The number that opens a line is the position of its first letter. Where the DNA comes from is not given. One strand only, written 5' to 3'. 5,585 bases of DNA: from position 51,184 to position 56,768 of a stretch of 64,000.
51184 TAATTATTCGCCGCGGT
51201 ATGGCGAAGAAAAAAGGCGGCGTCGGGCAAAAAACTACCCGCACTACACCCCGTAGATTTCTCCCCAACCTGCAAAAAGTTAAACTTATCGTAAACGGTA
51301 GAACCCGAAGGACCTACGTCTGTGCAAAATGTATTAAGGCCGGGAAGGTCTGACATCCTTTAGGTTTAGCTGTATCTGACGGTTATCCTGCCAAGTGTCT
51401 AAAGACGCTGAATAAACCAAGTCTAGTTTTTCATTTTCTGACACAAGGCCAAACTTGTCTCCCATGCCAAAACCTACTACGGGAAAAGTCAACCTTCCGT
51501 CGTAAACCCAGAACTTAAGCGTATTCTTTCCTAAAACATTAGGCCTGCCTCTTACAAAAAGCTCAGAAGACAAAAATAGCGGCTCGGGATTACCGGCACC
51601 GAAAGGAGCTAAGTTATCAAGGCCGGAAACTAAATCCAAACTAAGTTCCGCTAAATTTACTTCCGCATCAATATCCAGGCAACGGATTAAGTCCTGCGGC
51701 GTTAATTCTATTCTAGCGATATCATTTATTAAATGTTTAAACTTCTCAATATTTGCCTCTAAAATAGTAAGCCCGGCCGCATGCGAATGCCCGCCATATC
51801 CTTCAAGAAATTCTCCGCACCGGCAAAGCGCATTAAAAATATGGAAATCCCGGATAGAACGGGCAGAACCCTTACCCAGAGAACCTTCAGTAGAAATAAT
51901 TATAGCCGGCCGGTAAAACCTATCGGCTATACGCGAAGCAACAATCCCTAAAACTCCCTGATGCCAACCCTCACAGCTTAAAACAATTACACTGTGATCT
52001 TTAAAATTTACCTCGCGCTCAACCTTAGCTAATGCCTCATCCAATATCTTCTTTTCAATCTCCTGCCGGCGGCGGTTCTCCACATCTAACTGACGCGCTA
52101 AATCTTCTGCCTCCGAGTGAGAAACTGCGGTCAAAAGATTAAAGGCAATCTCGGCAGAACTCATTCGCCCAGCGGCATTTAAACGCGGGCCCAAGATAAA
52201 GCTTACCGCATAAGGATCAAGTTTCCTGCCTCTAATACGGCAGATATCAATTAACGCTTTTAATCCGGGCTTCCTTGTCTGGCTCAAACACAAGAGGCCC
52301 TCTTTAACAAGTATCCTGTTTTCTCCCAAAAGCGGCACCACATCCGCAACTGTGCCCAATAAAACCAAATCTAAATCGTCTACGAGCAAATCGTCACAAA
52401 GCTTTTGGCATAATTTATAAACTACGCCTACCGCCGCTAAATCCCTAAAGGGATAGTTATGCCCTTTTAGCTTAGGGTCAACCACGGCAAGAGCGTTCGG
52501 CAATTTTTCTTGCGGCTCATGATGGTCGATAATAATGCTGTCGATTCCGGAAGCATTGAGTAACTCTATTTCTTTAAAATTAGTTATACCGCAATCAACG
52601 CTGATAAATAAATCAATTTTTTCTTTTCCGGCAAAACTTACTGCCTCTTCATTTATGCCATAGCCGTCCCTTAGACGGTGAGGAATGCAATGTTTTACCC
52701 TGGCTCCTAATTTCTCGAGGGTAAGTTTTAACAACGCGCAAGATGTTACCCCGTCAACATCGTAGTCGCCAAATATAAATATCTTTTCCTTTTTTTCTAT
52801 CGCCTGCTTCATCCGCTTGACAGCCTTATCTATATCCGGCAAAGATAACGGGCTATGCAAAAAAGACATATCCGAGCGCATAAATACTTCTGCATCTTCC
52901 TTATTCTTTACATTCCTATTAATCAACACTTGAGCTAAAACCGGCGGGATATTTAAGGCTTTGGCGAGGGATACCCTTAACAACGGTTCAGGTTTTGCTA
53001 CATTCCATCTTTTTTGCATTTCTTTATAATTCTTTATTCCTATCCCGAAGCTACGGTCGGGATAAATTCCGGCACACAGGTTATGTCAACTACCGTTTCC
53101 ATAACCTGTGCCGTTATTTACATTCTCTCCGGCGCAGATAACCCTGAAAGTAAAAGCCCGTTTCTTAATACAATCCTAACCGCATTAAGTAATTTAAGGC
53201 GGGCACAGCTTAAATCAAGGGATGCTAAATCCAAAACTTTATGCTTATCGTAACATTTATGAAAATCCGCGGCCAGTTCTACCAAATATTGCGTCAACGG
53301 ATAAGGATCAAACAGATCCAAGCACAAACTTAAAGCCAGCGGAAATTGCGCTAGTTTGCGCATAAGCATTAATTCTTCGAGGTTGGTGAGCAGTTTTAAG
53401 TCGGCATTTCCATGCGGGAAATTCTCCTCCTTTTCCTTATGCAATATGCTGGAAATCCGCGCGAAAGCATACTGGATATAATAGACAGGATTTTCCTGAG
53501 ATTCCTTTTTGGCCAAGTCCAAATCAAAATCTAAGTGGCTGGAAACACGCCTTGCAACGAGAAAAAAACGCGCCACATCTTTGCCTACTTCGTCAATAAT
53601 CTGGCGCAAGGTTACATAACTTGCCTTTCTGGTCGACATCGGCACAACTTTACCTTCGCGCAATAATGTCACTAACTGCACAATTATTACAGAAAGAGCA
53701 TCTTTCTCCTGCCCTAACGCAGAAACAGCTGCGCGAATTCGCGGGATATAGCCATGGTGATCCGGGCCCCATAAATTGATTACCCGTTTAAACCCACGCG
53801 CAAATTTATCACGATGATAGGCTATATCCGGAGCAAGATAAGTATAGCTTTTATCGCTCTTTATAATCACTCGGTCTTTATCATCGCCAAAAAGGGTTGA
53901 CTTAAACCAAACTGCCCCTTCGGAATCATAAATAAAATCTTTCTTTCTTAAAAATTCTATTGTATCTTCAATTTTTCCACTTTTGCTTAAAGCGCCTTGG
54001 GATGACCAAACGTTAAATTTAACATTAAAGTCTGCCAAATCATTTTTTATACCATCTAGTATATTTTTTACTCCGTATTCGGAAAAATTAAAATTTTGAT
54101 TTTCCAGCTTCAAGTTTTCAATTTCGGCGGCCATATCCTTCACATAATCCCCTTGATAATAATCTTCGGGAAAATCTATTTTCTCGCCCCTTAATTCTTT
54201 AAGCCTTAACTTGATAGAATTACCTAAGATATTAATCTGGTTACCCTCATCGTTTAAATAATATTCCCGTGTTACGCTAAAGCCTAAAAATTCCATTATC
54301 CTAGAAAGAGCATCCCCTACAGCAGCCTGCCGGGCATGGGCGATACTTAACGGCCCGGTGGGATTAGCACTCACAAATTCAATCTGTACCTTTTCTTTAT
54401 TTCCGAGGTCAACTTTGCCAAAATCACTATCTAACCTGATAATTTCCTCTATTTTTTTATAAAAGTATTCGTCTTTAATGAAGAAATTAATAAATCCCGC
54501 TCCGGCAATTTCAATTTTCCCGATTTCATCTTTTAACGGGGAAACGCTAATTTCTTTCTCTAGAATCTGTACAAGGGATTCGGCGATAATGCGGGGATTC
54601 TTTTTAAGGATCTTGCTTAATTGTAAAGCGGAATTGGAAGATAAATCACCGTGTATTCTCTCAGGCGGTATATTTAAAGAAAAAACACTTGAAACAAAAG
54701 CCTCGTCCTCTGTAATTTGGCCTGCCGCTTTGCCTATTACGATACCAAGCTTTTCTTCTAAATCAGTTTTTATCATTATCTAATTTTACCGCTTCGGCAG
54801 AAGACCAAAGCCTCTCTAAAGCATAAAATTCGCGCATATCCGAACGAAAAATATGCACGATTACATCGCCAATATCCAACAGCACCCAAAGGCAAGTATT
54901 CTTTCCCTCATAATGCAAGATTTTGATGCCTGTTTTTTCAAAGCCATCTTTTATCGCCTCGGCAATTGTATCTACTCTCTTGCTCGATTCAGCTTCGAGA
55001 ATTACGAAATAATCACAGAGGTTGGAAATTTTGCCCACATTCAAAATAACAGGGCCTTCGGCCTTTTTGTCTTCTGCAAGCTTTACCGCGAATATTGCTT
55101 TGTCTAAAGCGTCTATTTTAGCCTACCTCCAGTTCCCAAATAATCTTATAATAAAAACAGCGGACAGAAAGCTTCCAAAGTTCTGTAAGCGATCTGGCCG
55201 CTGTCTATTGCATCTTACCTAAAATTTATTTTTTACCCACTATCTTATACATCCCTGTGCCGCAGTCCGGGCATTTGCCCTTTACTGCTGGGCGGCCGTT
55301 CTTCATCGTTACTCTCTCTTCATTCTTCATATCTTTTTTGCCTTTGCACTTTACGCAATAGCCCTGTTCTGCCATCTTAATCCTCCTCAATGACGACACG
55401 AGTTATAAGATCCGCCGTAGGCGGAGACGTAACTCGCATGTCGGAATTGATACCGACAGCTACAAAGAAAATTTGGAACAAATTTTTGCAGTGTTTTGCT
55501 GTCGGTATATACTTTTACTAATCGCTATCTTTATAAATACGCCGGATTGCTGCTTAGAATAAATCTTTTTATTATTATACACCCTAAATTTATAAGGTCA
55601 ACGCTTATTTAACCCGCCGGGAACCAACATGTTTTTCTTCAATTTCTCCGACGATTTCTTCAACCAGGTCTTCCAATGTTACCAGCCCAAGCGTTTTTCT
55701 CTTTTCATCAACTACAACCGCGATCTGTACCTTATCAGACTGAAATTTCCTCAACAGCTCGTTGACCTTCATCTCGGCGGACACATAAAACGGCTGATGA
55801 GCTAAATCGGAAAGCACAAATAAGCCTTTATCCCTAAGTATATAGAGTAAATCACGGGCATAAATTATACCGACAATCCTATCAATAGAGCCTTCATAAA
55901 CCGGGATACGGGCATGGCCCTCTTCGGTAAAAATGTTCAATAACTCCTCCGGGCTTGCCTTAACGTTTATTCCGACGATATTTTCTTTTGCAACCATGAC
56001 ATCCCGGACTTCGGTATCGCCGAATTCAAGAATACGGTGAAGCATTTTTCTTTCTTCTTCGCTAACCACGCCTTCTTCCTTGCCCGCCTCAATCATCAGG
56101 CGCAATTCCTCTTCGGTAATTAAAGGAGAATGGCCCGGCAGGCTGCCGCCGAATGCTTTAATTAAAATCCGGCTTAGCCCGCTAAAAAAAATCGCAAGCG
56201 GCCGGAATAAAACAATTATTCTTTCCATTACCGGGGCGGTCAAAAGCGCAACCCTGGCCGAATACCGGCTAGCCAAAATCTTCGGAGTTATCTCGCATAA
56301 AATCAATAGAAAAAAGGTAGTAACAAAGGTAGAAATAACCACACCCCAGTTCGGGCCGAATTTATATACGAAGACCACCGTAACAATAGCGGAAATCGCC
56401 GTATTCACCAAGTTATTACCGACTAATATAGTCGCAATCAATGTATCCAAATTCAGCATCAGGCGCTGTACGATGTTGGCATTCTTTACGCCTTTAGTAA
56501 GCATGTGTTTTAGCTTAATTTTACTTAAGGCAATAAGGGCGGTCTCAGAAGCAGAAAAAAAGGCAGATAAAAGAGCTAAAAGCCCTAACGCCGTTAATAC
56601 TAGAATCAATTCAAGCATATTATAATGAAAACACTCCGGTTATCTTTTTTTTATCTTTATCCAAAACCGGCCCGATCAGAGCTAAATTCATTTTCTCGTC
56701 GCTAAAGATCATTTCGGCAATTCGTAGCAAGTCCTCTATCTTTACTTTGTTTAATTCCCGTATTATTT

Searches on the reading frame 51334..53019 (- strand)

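Call 92: search_protein_families(library=pfam, proteins=[window:51334-53019:-], max_evalue=0.01)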
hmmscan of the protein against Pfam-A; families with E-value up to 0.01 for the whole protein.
window:51334-53019:- (561 aa): 4 families
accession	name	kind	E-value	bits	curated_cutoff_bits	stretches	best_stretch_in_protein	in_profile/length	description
PF17768.7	RecJ_OB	-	1.1e-25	90.2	27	1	450-555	1-107/107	RecJ OB domain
PF01368.27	DHH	-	2.4e-25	89.7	28.1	1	79-223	1-125/125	DHH family, N-terminal domain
PF02272.25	DHHA1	-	3.3e-15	56.8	25.9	1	343-434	3-99/102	DHHA1 domain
PF01751.28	Toprim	-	0.0067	17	23.1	0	59-105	38-88/96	Toprim domain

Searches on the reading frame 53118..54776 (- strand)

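Call 17: search_protein_families(library=pfam, proteins=[window:53118-54776:-])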
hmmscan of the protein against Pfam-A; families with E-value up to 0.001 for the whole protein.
window:53118-54776:- (552 aa): 3 families
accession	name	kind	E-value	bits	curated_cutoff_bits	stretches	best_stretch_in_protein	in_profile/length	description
PF05746.21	DALR_1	-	9.2e-29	100.3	22.3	1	434-552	1-117/117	DALR anticodon binding domain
PF00750.26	tRNA-synt_1d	-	3.1e-26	92.6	23.3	1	118-398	11-299/349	tRNA synthetases class I (R), catalytic domain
PF03485.21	Arg_tRNA_synt_N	-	8.3e-17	62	21.5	1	31-100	23-85/85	Arginyl tRNA synthetase N terminal domain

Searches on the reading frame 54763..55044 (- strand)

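Call 92: search_protein_families(library=pfam, proteins=[window:54763-55044:-], max_evalue=0.01)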
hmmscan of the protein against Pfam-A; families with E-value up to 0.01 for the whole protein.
window:54763-55044:- (93 aa): 1 family
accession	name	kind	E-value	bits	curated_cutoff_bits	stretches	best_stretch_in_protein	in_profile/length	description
PF02410.21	RsfS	-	3.9e-25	88.4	21.6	1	2-80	19-98/98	Ribosomal silencing factor during starvation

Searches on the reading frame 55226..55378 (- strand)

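Call 92: search_protein_families(library=pfam, proteins=[window:55226-55378:-], max_evalue=0.01)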
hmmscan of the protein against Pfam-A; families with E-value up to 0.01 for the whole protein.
window:55226-55378:- (50 aa): 2 families
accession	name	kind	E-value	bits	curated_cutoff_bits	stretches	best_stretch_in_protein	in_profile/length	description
PF18930.5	DUF5679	-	2.2e-16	60.1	27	1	7-46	1-40/40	Domain of unknown function (DUF5679)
PF24042.1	DUF7351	-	0.0063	16.7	31.2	1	3-47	64-108/177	Domain of unknown function (DUF7351)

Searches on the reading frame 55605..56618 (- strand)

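Call 17: search_protein_families(library=pfam, proteins=[window:55605-56618:-])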
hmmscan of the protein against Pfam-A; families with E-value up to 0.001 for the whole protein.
window:55605-56618:- (337 aa): 2 families
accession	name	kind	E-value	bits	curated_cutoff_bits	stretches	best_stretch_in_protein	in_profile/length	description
PF01595.25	CNNM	-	6.2e-50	169.8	28.4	1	12-189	5-181/181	Cyclin M transmembrane N-terminal domain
PF00571.33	CBS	-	1.8e-17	63.8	24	2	271-323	3-56/57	CBS domain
